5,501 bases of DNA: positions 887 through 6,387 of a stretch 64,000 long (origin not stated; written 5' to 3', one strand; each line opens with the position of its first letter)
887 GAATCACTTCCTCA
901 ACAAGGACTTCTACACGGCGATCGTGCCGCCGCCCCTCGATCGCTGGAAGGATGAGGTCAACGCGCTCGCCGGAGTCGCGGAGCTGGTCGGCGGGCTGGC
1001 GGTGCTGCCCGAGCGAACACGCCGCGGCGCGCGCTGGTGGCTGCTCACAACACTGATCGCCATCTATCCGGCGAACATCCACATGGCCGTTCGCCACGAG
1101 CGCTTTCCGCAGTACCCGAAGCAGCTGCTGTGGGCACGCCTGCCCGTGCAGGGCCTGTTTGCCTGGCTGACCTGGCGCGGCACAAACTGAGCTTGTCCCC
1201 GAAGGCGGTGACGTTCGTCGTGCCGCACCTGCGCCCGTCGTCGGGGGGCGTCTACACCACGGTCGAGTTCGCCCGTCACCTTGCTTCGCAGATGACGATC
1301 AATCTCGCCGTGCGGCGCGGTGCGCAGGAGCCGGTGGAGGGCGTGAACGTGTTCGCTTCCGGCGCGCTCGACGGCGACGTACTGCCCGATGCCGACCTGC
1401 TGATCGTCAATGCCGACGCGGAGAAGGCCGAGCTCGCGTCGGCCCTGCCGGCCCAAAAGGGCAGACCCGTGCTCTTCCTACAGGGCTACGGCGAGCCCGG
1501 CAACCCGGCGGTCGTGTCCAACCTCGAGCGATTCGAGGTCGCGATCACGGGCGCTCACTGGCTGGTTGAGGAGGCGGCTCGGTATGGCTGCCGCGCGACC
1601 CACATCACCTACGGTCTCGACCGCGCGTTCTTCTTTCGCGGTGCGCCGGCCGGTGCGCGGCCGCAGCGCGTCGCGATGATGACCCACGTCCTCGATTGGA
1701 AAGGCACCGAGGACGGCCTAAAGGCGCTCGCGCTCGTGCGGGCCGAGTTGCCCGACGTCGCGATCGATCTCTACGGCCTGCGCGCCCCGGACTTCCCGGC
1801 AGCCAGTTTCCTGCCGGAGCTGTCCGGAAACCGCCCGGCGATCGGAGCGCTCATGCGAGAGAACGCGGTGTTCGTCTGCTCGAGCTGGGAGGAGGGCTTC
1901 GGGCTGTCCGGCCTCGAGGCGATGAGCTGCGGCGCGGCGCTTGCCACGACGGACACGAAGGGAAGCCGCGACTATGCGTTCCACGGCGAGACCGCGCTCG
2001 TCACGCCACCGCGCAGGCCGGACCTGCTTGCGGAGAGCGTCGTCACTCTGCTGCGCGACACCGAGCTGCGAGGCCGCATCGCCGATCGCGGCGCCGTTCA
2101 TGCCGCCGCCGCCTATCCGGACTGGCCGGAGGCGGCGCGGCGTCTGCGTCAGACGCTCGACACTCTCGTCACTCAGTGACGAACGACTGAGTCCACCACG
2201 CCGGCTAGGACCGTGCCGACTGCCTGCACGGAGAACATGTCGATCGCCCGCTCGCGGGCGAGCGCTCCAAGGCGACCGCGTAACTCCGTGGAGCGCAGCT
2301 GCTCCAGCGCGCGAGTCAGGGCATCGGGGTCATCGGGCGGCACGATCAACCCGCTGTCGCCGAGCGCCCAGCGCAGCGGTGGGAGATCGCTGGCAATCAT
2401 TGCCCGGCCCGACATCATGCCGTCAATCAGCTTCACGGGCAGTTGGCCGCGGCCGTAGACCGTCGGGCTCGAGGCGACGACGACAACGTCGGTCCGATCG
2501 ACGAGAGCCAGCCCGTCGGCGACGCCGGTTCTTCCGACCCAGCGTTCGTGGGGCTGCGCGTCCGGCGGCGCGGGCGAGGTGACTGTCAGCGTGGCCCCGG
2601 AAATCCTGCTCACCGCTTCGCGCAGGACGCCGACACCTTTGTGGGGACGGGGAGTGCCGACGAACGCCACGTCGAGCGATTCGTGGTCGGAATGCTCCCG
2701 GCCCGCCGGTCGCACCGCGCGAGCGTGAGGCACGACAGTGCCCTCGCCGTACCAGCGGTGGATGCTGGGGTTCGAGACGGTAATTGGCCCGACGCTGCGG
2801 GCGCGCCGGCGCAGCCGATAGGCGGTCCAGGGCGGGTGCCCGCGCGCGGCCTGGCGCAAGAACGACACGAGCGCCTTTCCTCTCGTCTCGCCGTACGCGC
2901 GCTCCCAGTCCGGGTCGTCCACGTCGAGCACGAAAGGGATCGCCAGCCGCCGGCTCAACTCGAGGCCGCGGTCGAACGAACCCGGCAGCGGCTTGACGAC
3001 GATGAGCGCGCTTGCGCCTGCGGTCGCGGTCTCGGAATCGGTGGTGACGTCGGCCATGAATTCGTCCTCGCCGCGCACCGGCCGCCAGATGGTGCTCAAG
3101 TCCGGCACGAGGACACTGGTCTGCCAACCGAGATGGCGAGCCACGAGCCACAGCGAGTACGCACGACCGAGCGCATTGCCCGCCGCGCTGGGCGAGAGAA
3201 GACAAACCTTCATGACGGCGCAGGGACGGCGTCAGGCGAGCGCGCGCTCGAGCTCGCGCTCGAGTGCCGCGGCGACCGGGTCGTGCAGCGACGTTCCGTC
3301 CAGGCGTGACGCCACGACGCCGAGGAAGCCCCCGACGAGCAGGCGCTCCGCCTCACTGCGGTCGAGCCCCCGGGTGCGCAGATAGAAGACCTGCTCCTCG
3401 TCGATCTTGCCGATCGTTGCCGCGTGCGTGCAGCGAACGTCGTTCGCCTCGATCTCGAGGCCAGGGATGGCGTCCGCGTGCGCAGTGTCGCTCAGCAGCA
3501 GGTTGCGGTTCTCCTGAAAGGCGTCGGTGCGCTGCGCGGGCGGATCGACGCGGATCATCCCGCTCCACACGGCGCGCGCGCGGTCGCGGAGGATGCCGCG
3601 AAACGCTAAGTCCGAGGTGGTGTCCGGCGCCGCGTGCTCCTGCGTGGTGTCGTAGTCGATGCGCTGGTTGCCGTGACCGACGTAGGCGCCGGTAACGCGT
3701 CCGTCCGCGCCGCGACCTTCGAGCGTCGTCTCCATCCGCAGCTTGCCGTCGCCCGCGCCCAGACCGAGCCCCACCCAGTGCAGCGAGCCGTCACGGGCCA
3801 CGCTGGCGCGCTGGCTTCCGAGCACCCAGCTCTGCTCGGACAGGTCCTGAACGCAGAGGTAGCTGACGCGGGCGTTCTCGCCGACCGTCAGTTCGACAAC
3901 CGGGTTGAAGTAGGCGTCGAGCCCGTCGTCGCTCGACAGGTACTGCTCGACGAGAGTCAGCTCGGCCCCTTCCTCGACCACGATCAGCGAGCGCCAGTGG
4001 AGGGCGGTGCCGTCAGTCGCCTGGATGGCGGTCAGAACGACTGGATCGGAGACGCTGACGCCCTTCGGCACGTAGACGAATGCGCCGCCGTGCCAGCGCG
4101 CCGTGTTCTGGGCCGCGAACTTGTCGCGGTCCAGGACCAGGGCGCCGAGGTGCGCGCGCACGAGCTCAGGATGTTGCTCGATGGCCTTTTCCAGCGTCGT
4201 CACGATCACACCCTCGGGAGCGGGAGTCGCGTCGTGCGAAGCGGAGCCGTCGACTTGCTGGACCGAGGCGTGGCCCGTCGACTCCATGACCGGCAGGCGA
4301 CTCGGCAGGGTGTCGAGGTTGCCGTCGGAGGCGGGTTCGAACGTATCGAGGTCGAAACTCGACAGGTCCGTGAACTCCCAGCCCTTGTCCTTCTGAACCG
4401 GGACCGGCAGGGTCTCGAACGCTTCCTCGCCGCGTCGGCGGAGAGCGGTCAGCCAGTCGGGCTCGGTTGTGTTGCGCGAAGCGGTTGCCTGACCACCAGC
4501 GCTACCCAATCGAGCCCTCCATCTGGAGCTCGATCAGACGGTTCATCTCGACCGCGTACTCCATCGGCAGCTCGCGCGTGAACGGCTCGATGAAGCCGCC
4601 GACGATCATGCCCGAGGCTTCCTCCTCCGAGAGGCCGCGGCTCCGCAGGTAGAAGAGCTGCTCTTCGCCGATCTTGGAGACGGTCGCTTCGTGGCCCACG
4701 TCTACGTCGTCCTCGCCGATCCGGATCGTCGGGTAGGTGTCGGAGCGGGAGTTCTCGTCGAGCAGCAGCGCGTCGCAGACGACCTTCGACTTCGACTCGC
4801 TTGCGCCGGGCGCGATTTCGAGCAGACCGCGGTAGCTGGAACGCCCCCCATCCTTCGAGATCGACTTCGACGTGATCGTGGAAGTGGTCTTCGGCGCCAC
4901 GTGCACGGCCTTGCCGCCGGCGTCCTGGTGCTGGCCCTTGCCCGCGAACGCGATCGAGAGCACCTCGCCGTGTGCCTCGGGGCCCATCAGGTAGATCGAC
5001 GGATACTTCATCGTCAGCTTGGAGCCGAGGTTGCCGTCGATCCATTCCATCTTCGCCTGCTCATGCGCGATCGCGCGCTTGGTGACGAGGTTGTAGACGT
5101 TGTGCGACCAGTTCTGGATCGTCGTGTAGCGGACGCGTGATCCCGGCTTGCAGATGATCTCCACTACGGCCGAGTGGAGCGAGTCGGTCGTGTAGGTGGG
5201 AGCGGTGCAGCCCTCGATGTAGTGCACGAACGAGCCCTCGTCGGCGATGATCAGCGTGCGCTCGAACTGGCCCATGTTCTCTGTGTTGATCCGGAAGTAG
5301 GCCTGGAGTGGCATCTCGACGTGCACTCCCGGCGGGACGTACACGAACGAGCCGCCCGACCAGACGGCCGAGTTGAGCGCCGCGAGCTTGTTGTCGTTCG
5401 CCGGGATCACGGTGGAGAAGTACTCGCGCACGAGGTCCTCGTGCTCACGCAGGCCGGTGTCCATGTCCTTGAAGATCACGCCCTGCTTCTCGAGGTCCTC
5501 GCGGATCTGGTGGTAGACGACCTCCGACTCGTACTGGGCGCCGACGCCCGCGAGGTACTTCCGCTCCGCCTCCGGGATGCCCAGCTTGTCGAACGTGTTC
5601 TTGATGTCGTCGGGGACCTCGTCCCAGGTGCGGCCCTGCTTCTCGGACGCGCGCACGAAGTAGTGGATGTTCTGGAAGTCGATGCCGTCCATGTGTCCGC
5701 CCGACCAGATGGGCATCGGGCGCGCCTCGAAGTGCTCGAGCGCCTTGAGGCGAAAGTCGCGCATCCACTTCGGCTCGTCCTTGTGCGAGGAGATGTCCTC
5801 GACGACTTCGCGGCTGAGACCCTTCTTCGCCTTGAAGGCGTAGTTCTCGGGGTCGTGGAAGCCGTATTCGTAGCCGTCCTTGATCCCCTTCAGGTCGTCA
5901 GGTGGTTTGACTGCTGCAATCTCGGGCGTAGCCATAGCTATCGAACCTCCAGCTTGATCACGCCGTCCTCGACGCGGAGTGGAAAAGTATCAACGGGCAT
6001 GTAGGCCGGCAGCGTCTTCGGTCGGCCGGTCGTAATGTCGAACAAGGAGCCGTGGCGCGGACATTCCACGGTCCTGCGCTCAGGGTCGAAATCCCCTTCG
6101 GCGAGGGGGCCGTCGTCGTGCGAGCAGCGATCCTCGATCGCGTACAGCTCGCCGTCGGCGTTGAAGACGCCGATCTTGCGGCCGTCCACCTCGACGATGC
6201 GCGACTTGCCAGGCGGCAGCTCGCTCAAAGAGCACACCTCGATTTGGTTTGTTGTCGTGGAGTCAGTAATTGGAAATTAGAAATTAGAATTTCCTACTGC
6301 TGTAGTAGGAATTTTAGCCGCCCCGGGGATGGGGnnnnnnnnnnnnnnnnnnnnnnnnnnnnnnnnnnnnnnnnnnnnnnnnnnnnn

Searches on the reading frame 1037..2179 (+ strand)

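Call 95: search_protein_families(library=pfam, proteins=[window:1037-2179:+], max_evalue=0.001)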
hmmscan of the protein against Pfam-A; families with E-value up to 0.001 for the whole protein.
window:1037-2179:+ (380 aa): 4 families
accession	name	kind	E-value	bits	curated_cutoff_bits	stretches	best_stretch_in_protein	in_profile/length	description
PF00534.26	Glycos_transf_1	-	5.6e-16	59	26.4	1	221-352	27-169/172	Glycosyl transferases group 1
PF13692.12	Glyco_trans_1_4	-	1.2e-15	58.4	27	1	220-341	13-142/142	Glycosyl transferases group 1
PF20706.3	GT4-conflict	-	2.7e-05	23.8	26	1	263-300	269-306/385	Family 4 Glycosyltransferase in conflict systems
PF13524.12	Glyco_trans_1_2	-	0.00043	20.7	25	0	293-359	68-132/144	Glycosyl transferase-like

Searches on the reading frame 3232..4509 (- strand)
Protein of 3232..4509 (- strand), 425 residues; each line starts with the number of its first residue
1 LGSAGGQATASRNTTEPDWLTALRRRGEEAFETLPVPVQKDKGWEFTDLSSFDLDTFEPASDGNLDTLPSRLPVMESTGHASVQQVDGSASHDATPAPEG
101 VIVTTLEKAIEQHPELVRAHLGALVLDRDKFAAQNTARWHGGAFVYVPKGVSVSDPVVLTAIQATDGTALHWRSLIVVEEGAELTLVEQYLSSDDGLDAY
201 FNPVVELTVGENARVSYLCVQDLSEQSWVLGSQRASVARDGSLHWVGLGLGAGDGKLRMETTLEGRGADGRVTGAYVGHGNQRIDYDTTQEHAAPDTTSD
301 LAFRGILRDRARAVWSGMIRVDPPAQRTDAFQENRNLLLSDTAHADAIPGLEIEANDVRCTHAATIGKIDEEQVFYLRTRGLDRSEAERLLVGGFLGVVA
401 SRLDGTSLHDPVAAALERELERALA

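Call 95: search_protein_families(library=pfam, proteins=[window:3232-4509:-], max_evalue=0.001)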
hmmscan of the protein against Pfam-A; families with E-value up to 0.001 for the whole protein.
window:3232-4509:- (425 aa): 2 families
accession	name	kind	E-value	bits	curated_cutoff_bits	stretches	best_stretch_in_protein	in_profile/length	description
PF01458.23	SUFBD_core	-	2.7e-78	263.1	27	1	165-395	5-232/232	SUF system FeS cluster assembly, SufBD core domain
PF19295.5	SufBD_N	-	7e-13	49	23.5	1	16-157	22-170/172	SufBD protein N-terminal region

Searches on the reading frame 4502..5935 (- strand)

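Call 95: search_protein_families(library=pfam, proteins=[window:4502-5935:-], max_evalue=0.001)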
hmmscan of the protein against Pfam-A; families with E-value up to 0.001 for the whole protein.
window:4502-5935:- (477 aa): 2 families
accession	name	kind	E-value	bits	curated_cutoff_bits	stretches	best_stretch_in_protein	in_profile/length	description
PF01458.23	SUFBD_core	-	9.5e-88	294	27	1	214-448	1-232/232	SUF system FeS cluster assembly, SufBD core domain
PF19295.5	SufBD_N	-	1.9e-09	37.8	23.5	1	149-211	109-171/172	SufBD protein N-terminal region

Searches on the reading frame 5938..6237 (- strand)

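Call 95: search_protein_families(library=pfam, proteins=[window:5938-6237:-], max_evalue=0.001)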
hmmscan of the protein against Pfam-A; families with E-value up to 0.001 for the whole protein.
window:5938-6237:- (99 aa): 3 families
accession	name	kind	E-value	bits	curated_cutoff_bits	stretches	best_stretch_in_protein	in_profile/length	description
PF00355.32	Rieske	-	8.9e-19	67.6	20.3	1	2-86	6-88/88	Rieske [2Fe-2S] domain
PF13806.12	Rieske_2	-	1.8e-13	50.7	27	1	1-96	5-103/104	Rieske-like [2Fe-2S] domain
PF22543.2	Rieske_4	-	6e-06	27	28.4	1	15-71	17-75/119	Soluble Rieske-type ferredoxin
